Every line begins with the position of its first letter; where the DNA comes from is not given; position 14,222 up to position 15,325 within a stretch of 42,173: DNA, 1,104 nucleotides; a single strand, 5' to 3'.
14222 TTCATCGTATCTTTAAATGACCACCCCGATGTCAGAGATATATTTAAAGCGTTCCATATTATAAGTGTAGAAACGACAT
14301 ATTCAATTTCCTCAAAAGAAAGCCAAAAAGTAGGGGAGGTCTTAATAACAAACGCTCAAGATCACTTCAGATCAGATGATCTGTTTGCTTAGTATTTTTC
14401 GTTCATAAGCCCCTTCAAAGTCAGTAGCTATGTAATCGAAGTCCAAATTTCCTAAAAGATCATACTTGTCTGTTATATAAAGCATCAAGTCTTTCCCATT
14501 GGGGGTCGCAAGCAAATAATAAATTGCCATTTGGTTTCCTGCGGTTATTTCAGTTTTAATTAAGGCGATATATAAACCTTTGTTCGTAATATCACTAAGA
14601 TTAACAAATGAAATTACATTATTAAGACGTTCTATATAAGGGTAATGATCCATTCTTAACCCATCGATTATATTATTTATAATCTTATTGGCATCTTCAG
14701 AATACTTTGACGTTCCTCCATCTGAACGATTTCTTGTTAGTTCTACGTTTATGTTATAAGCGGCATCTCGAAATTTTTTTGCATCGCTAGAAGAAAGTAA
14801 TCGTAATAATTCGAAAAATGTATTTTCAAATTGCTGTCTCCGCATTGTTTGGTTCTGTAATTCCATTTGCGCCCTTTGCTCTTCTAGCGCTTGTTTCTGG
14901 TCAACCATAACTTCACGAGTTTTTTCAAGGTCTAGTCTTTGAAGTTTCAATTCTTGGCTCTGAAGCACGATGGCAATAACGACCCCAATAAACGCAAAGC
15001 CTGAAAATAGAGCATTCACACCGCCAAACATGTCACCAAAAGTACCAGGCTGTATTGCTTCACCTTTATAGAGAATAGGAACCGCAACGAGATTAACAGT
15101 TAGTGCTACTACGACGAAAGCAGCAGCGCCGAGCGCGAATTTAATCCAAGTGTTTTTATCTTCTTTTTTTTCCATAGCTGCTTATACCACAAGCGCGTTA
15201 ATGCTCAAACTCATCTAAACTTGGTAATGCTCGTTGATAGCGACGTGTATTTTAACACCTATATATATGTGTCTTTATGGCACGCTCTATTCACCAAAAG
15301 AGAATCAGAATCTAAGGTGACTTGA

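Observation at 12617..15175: AT-rich three-gene island next to int: Zn-ribbon/DUF4145-like (-), Dam methyltransferase (+), AbiC-like membrane protein (-)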

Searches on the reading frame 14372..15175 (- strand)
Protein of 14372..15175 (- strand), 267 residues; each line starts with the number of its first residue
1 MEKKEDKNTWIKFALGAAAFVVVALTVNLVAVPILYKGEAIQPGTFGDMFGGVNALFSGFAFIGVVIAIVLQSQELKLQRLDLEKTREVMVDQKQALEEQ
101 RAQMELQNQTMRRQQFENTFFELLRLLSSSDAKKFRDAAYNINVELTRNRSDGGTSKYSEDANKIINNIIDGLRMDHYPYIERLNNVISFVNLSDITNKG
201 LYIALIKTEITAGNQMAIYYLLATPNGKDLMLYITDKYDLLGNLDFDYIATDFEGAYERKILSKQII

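Call 3: search_protein_families(library=pfam, proteins=[window:14372-15175:-], max_evalue=1)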
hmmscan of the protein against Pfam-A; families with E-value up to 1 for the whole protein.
window:14372-15175:- (267 aa): 2 families
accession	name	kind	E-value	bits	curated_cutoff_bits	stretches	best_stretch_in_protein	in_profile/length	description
PF16872.10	putAbiC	-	0.00013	22.8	22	1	179-247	8-78/80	Putative phage abortive infection protein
PF19560.4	DUF6082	-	0.00067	19.7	26.7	1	46-106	4-49/163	Family of unknown function (DUF6082)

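Call 4: search_protein_families(library=padloc, proteins=[window:14372-15175:-], max_evalue=1)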
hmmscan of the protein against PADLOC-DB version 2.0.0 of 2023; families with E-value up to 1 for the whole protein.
window:14372-15175:- (267 aa): 0 families

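Call 5: search_protein_families(library=phrogs, proteins=[window:14372-15175:-], max_evalue=0.01)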
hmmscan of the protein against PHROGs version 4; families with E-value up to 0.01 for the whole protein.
window:14372-15175:- (267 aa): 1 family
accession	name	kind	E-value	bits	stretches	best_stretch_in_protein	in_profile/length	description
phrog_8999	-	unknown function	5.8e-11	43.5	1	4-247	4-246/270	-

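Call 6: search_protein_families(library=ncbifam, proteins=[window:14372-15175:-], max_evalue=0.1)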
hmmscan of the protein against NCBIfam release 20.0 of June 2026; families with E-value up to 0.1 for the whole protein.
window:14372-15175:- (267 aa): 0 families

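Call 14: search_dna_similar(query=window:14372-15175:-, collection=phages, mode=protein, max_rows=30, max_evalue=0.001)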
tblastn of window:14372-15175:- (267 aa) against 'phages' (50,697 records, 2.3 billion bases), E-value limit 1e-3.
Records with a match: 2; places in all: 2; records where one place covers at least 80% of the query: 1.
Best place of each record, by identity: <60% 2.
By first word of the organism name: Vibrio 1; Shewanella 1.
By host as written in the record: Vibrio parahaemolyticus strain MAVP-K 1; Shewanella sp. M16 1.
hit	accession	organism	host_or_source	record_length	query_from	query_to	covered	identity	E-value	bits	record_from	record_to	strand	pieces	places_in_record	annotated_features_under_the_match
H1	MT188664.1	Vibrio phage vB_VipaK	Vibrio parahaemolyticus strain MAVP-K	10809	43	266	84%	28.9%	7e-17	86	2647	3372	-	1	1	hypothetical protein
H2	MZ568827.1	Shewanella phage vB_SspS_MuM16-1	Shewanella sp. M16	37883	44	206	61%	28.9%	1e-4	49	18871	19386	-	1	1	two helix-containing protein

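Call 15: find_homologous_proteins(query=window:14372-15175:-, max_evalue=0.001)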
Query window:14372-15175:- (267 aa): 686 proteins with E <= 0.001 among 1667 candidates; the best 120 are listed.
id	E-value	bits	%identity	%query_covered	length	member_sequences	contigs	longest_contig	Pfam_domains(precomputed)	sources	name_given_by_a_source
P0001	3.1e-168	576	100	100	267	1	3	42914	-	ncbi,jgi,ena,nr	ncbi:MAG: hypothetical protein JKY93_00920 [Gammaproteobacteria bacterium]|nr:hypothetical protein [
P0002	7.8e-41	158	39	93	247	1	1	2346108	PF16872.11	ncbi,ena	-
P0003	1.1e-31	128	40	76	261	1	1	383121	PF16872.11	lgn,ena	-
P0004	2.5e-31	127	57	43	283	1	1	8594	PF16872.11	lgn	-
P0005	1.1e-28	119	38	74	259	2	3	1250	PF16872.11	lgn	-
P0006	2.3e-28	118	36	90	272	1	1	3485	PF16872.11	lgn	-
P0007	3.6e-28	117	37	84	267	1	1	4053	PF16872.11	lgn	-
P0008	3.8e-28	117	36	82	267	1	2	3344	PF16872.11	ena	-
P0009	1.0e-27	115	37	75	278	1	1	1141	PF16872.11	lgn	-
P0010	1.0e-27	115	57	43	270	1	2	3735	PF16872.11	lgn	-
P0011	1.3e-27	115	34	83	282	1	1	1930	PF16872.11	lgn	-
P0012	2.1e-27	114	36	83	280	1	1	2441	PF16872.11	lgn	-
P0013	3.1e-27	114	38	74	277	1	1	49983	PF16872.11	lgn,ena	-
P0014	3.5e-27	114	34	93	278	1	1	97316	PF16872.11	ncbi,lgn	-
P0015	6.5e-27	113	35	83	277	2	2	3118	PF16872.11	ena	-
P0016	7.2e-27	113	39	74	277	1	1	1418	PF16872.11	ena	-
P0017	1.5e-26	112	37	85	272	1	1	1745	PF16872.11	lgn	-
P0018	1.8e-26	111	35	85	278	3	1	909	PF16872.11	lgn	-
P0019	1.8e-26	111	35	90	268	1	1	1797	PF16872.11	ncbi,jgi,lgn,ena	-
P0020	2.1e-26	111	33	95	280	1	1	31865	PF16872.11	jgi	jgi:Putative phage abortive infection protein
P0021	2.2e-26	111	36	80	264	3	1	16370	PF16872.11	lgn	-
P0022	3.4e-26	110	36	84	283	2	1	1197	PF16872.11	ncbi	-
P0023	3.6e-26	110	35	84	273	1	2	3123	PF16872.11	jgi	jgi:hypothetical protein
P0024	3.8e-26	110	33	90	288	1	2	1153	PF16872.11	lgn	-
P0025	3.9e-26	110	34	90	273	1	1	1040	PF16872.11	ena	-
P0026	3.9e-26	110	37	83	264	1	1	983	PF16872.11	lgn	-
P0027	4.4e-26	110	37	70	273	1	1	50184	PF16872.11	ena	-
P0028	5.5e-26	110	34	91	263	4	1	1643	PF16872.11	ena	-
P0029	6.6e-26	110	36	90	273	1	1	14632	PF16872.11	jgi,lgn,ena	-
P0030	8.3e-26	109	36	75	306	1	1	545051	PF16872.11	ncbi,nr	ncbi:MAG: putative phage abortive infection protein [Desulfamplus sp.]|nr:putative phage abortive in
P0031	9.2e-26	109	33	84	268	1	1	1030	PF16872.11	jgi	-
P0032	1.0e-25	109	38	75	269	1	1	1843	PF16872.11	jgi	jgi:hypothetical protein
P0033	1.2e-25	109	36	79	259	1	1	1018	PF16872.11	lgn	-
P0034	1.5e-25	108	34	76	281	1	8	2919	PF16872.11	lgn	-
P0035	1.5e-25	108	33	84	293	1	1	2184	PF16872.11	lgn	-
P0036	1.6e-25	108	34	84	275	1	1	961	PF16872.11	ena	-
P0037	1.6e-25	108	34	80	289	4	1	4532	PF16872.11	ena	-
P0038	2.9e-25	107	35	81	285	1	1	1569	PF16872.11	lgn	-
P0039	3.5e-25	107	32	94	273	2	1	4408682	PF16872.11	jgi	jgi:hypothetical protein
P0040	3.6e-25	107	34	92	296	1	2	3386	PF16872.11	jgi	jgi:hypothetical protein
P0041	4.3e-25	107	33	76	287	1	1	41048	PF16872.11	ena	-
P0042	5.3e-25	107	36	82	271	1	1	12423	PF16872.11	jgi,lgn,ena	-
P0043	5.9e-25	106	35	88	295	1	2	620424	PF16872.11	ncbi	-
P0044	6.3e-25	106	33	85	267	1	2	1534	PF16872.11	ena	-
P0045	6.3e-25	106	34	76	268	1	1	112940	PF16872.11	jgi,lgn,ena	-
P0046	7.1e-25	106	34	90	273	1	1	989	PF16872.11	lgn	-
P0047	7.1e-25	106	34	93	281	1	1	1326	PF16872.11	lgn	-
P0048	7.9e-25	106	34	90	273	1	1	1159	PF16872.11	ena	-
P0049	8.2e-25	106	35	74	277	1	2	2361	PF16872.11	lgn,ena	-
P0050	8.9e-25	106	31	97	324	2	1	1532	PF16872.11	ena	-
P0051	8.9e-25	106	34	90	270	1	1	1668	PF16872.11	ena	-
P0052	1.1e-24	106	33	90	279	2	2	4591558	PF16872.11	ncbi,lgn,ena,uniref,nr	ncbi:putative phage abortive infection protein [Chryseobacterium gambrini]|uniref:Phage abortive inf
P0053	1.1e-24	105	31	91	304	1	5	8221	PF16872.11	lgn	-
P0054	1.4e-24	105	31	76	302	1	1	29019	PF16872.11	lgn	-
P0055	1.5e-24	105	33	91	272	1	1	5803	PF16872.11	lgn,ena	-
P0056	1.7e-24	105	34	90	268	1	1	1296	PF16872.11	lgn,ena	-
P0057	2.0e-24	105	32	88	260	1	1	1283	PF16872.11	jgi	-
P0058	2.1e-24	105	38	74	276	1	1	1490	PF16872.11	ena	-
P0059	2.2e-24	105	30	94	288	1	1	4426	PF16872.11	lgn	-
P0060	2.3e-24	104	29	92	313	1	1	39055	PF16872.11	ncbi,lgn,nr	ncbi:MAG: putative phage abortive infection protein [Alphaproteobacteria bacterium]|nr:putative phag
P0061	3.2e-24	104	37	67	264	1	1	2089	PF16872.11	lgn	-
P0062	3.3e-24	104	30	94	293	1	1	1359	PF16872.11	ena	-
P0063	3.5e-24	104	32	90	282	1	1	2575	PF16872.11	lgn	-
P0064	3.5e-24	104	33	87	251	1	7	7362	PF16872.11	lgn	-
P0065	3.6e-24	104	30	87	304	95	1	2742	PF16872.11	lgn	-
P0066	4.9e-24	103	36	74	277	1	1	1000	PF16872.11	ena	-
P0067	5.6e-24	103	30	91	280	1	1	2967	PF16872.11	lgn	-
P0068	5.7e-24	103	33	89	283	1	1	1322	PF16872.11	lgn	-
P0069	6.8e-24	103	33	78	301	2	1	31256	PF16872.11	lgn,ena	-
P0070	9.0e-24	103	32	90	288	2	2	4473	PF16872.11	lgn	-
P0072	1.0e-23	102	34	88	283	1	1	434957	PF16872.11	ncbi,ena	-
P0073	1.1e-23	102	31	76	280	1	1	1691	PF16872.11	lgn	-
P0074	1.1e-23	102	32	95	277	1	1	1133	PF16872.11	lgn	-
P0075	1.2e-23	102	33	84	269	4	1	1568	PF16872.11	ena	-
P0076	1.3e-23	102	28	96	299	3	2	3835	PF16872.11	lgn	-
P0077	1.4e-23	102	33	85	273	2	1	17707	PF16872.11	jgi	jgi:hypothetical protein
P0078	1.5e-23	102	30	79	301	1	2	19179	PF16872.11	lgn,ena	-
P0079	1.5e-23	102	32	90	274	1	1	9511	PF16872.11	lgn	-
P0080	1.7e-23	102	32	85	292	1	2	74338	PF16872.11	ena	-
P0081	2.0e-23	101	30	97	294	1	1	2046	PF16872.11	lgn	-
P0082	2.1e-23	101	30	94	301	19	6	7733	PF16872.11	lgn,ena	-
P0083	2.3e-23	101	31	79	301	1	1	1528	PF16872.11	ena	-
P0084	2.7e-23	101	31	97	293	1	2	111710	PF16872.11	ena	-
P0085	3.0e-23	101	31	91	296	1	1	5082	PF16872.11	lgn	-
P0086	3.2e-23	101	32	93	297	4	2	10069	PF16872.11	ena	-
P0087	3.5e-23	101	33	84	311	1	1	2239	PF16872.11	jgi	jgi:hypothetical protein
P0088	4.0e-23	100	29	94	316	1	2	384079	PF16872.11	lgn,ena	-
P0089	4.0e-23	100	30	80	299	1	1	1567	PF16872.11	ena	-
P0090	4.0e-23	100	36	90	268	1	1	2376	PF16872.11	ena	-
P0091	4.1e-23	100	31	91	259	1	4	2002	PF16872.11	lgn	-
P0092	4.3e-23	100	31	79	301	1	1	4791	PF16872.11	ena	-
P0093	4.5e-23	100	34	85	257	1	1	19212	PF16872.11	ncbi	-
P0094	4.9e-23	100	32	82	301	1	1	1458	PF16872.11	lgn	-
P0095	5.3e-23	100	33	78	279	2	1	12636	PF16872.11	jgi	-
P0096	5.3e-23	100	28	99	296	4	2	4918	PF16872.11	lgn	-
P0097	5.4e-23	100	32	82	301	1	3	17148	PF16872.11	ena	-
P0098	5.5e-23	100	32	82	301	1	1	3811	PF16872.11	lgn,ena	-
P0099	6.8e-23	100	31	94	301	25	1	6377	PF16872.11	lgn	-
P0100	7.1e-23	100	33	91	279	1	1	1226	PF16872.11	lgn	-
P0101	7.3e-23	100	32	82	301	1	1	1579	PF16872.11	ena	-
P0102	7.8e-23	99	34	85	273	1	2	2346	PF16872.11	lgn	-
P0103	8.6e-23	99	34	93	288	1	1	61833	PF16872.11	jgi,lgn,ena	jgi:hypothetical protein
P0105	9.2e-23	99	31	90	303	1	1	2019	PF16872.11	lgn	-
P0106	1.1e-22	99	31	93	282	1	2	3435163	PF16872.11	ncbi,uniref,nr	ncbi:putative phage abortive infection protein [Chryseobacterium chendengshani]|uniref:putative phag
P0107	1.1e-22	99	32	78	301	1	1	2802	PF16872.11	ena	-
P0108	1.2e-22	99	32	90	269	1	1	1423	PF16872.11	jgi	jgi:hypothetical protein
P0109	1.2e-22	99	32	83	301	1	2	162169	PF16872.11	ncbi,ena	-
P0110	1.2e-22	99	30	80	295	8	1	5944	PF16872.11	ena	-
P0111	1.3e-22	99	31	82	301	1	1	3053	PF16872.11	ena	-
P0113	1.6e-22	98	31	79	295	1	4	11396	PF16872.11,PF19560.5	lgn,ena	-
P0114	1.7e-22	98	31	84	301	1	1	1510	PF16872.11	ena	-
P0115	1.8e-22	98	30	78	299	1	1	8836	PF16872.11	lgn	-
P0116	2.0e-22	98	30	80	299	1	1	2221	PF16872.11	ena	-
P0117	2.1e-22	98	30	93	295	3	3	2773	PF16872.11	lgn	-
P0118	2.2e-22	98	31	80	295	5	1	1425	PF16872.11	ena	-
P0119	2.2e-22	98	29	92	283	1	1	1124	PF16872.11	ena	-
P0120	2.3e-22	98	32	78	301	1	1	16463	PF16872.11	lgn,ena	-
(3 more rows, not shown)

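Call 17: find_encoding_contigs(protein=P0001, flank=10000, max_places=6)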
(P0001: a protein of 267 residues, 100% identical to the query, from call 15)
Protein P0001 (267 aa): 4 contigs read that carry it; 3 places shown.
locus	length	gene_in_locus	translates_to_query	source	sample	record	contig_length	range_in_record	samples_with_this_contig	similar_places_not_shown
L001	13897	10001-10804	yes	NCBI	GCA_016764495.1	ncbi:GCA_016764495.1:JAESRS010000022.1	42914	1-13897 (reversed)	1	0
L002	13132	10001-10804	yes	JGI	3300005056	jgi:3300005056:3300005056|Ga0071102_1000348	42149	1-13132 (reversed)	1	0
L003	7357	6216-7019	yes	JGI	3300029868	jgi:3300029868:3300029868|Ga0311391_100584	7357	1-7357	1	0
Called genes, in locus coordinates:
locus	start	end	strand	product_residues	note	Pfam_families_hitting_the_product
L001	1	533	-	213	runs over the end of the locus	-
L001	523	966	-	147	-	-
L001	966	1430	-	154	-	PF06892:Phage_CP76 (weak)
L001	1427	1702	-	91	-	-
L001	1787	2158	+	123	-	PF12844:HTH_19 (weak)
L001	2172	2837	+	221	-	PF11319:VasI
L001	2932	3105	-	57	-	-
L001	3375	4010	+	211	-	-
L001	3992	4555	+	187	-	PF00583:Acetyltransf_1, PF08445:FR47 (weak)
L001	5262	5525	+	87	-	-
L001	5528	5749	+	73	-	-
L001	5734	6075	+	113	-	-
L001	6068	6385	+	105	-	PF10073:GapR_DNA-bd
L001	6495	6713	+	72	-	-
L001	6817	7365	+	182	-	-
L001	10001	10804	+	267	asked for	-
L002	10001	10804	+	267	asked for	-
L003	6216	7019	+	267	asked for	-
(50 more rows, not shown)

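Call 20: find_related_loci(query=A1, collection=genome_contigs, flank=10000)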
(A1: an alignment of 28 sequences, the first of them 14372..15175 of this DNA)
Query A1 (267 aa) in genome_contigs; peptide patterns used: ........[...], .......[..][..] (x = any residue, [..] = any of these).
600 stretches matched a pattern (row limit reached: there are more); 303 encode a relative of the query (tblastn E <= 1e-3); the best 80 are kept; 80 distinct loci.
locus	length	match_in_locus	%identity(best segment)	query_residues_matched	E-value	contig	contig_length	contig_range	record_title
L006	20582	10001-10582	43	44-245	3e-40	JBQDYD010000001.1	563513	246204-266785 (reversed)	MAG: Alcanivorax sp. isolate MAG10 Contig1, whole genome shotgun sequence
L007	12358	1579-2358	34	1-249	2e-35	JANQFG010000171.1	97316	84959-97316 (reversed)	MAG: bacterium isolate PL23a_bin.76 k99_2887043, whole genome shotgun sequence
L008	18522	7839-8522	34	20-245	1e-33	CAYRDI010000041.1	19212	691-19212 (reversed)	MAG TPA_asm: uncultured Micavibrio sp. isolate SRP257259_co1_112 genome assembly, contig: NODE_3422_length_19212_cov_6.1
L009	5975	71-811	33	16-247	5e-31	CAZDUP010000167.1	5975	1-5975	MAG TPA_asm: uncultured Thermodesulfobacteriota bacterium isolate SRP239054_co1_42 genome assembly, contig: NODE_11652_l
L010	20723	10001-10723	34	18-244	7e-31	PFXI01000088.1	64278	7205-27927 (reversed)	MAG: Zetaproteobacteria bacterium CG_4_9_14_3_um_filter_54_145 CG_4_9_14_3_um_filter_150_scaffold_368_c, whole genome sh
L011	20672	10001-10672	34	21-234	6e-31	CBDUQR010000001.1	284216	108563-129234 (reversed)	MAG TPA_asm: uncultured bacterium isolate SRR21487743_binner23_Refined_16 genome assembly, contig: ERZ25748485.2, whole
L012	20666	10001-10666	34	25-241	2e-30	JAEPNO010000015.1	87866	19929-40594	MAG: Balneolaceae bacterium isolate HXMU1420-13 NODE_15_length_87866_cov_9.451606, whole genome shotgun sequence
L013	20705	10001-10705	34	10-245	1e-30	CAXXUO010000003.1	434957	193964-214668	MAG: Syntrophorhabdaceae bacterium isolate 6831fd23-1f57-49eb-9a26-2df77529d792 genome assembly, contig: contig_3, whole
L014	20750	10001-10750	29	15-245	1e-29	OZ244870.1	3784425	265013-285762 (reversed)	MAG: bacterium isolate 1787d5c2-f835-4e51-9542-216dbc25d184 genome assembly, chromosome: 1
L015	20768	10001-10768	30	2-247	5e-29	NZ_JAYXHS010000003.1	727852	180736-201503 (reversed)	Uliginosibacterium silvisoli strain H3 H3_scaffold3, whole genome shotgun sequence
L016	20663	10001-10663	36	39-252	5e-29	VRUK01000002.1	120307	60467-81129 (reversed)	MAG: Planctomycetota bacterium isolate MohnsGC08_bin89 NODE_2_length_120307_cov_56.892955, whole genome shotgun sequence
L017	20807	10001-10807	32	17-258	7e-29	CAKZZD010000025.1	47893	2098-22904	MAG TPA_asm: uncultured Bacteroidales bacterium isolate ERR1278103_bin.131_CONCOCT_v1.1_MAG genome assembly, contig: ERZ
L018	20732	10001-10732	32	1-241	1e-28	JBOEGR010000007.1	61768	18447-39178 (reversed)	MAG: Cellvibrionaceae bacterium isolate PBSAgam6 PBSA13b_contig_450, whole genome shotgun sequence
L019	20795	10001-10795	32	7-247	8e-28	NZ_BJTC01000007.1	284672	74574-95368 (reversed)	Chryseobacterium sp. ON_d1 sequence07, whole genome shotgun sequence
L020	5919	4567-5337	28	2-252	2e-27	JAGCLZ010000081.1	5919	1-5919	MAG: Bacteroidales bacterium isolate RGIG9913 Yak_Rectum-5__c519962, whole genome shotgun sequence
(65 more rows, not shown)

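Call 27: search_protein_families(library=pfam, alignment_id=A2, max_evalue=0.001)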
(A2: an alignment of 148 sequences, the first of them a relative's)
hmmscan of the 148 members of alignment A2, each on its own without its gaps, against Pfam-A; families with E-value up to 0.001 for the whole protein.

A. member 1, L006:6411-9860:+ (1149 aa): 4 families
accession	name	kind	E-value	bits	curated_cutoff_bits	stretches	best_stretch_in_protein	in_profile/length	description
PF00501.34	AMP-binding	-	3.5e-58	197.7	29.9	1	684-1005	41-384/384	AMP-binding enzyme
PF01553.26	Acyltransferase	-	6.4e-20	71.7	23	1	447-569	1-130/132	Acyltransferase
PF07690.21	MFS_1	-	1e-11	44.8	33.4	1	18-389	2-342/347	Major Facilitator Superfamily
PF13193.12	AMP-binding_C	-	0.00021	22.6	24.5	1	1071-1129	16-76/76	AMP-binding enzyme C-terminal domain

B. families by the number of members that match (of 148 scanned): 187 families (the first 25 are shown)
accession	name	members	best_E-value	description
PF13175.12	AAA_15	4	1.8e-34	AAA ATPase domain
PF13676.11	TIR_2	4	1.1e-15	TIR domain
PF13401.12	AAA_22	4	1.6e-05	AAA domain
PF00005.33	ABC_tran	3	9e-55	ABC transporter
PF13304.12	AAA_21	3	4.3e-32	AAA domain, putative AbiEii toxin, Type IV TA system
PF02463.25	SMC_N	3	3.5e-12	RecF/RecN/SMC N terminal domain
PF13476.12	AAA_23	3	1.7e-06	AAA domain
PF07690.21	MFS_1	2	6.1e-48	Major Facilitator Superfamily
PF00072.30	Response_reg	2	2.3e-29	Response regulator receiver domain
PF01926.29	MMR_HSR1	2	1.5e-20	50S ribosome-binding GTPase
PF07669.17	Eco57I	2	6.6e-19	Eco57I restriction-modification methylase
PF04326.19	SLFN_AlbA_2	2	3.2e-18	Schlafen, AlbA_2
PF11398.14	DUF2813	2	1.5e-13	Protein of unknown function (DUF2813)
PF00271.37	Helicase_C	2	3.4e-12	Helicase conserved C-terminal domain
PF04471.18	Mrr_cat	2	4.5e-11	Restriction endonuclease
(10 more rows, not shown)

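Call 28: search_protein_families(library=padloc, alignment_id=A2, max_evalue=0.00001)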
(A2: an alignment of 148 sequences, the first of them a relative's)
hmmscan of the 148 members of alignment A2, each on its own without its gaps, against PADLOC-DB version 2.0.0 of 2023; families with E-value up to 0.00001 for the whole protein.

A. member 1, L006:6411-9860:+ (1149 aa): 0 families

B. families by the number of members that match (of 148 scanned): 335 families (the first 25 are shown)
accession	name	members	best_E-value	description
PDLC04135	mad3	3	1.4e-52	mads_3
PDLC04182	HEC-01A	3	5.2e-40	-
PDLC02980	AriA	3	1.1e-31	-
PDLC02914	ATPase-Toprim_I-B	3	6.6e-31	-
PDLC04134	mad2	3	7.7e-25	mads_2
PDLC04541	PDC-M25A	3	2.6e-24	-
PDLC04144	HEC-01B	3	3e-24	-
PDLC03878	NsnB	3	3.2e-24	-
PDLC02335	AbiLi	3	1.1e-23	AbiLi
PDLC04140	mad8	3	7.3e-19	mads_8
PDLC04164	AriA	3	1.5e-13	-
PDLC04213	HEC-02A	3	1.2e-10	-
PDLC00277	PtuA1|PtuA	3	3.8e-10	AAA ATPase domain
PDLC00102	GajA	3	4.2e-09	AAA ATPase domain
PDLC00290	PtuA1|PtuA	3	1.4e-07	AAA ATPase domain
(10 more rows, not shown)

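Call 32: find_related_loci(query=A1, collection=viral_contigs, flank=10000)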
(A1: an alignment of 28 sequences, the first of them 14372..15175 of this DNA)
Query A1 (267 aa) in viral_contigs; peptide patterns used: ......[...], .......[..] (x = any residue, [..] = any of these).
309 stretches matched a pattern; 69 encode a relative of the query (tblastn E <= 1e-3); 69 distinct loci.
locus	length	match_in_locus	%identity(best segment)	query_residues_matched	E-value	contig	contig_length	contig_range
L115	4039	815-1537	33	19-244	8e-34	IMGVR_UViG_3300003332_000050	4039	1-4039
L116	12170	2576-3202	34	42-245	8e-29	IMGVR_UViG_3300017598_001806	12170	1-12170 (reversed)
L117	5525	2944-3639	33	27-245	8e-28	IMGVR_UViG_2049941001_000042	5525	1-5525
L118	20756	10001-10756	30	21-247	9e-27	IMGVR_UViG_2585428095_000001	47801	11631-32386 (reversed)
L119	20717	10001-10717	31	18-244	1e-26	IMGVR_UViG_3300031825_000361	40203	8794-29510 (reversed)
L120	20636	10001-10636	32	42-249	6e-26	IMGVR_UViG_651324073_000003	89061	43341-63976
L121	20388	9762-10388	29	44-244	8e-25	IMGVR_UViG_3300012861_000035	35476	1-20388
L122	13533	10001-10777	29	2-258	1e-24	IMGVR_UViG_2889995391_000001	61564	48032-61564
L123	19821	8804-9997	45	1-230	2e-24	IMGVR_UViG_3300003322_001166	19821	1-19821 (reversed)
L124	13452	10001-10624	31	21-230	4e-24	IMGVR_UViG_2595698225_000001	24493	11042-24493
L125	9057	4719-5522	28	29-266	2e-20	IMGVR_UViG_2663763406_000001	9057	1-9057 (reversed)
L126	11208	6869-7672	28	29-266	2e-20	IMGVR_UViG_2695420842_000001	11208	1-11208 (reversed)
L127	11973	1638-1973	41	10-126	4e-20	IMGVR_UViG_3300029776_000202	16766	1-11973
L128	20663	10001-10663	30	44-257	5e-20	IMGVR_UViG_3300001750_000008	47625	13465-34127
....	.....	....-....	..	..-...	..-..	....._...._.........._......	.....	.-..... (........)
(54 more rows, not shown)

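Call 52: predict_structure(alignment_id=A1)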
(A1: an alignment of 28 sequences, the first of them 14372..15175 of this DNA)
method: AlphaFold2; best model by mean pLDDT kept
length: 267 residues; sequences in the alignment: 28
mean_pLDDT: 86.9   pTM: 0.65
mean pLDDT of the five models: 86.9, 84.9, 82.7, 82.6, 82.4
residues with pLDDT >= 90: 135; 70-90: 111; 50-70: 14; < 50: 7
segments of 3 or more residues with pLDDT < 50: 263-267
pLDDT, mean of each block of 10 residues (from residue 1): 64 86 85 74 77 86 90 94 96 97 98 98 92 90 89 75 84 83 95 96 96 93 90 92 90 76 46
secondary structure, 60 per line:
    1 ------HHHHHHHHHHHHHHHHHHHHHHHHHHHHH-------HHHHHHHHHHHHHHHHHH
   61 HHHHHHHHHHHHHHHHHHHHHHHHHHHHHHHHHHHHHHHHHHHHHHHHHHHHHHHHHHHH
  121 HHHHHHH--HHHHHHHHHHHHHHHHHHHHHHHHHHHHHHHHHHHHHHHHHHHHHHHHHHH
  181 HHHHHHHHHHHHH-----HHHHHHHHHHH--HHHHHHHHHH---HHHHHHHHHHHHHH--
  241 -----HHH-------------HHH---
elements in order: H7-35 H43-127 H130-193 H199-209 H212-221 H225-238
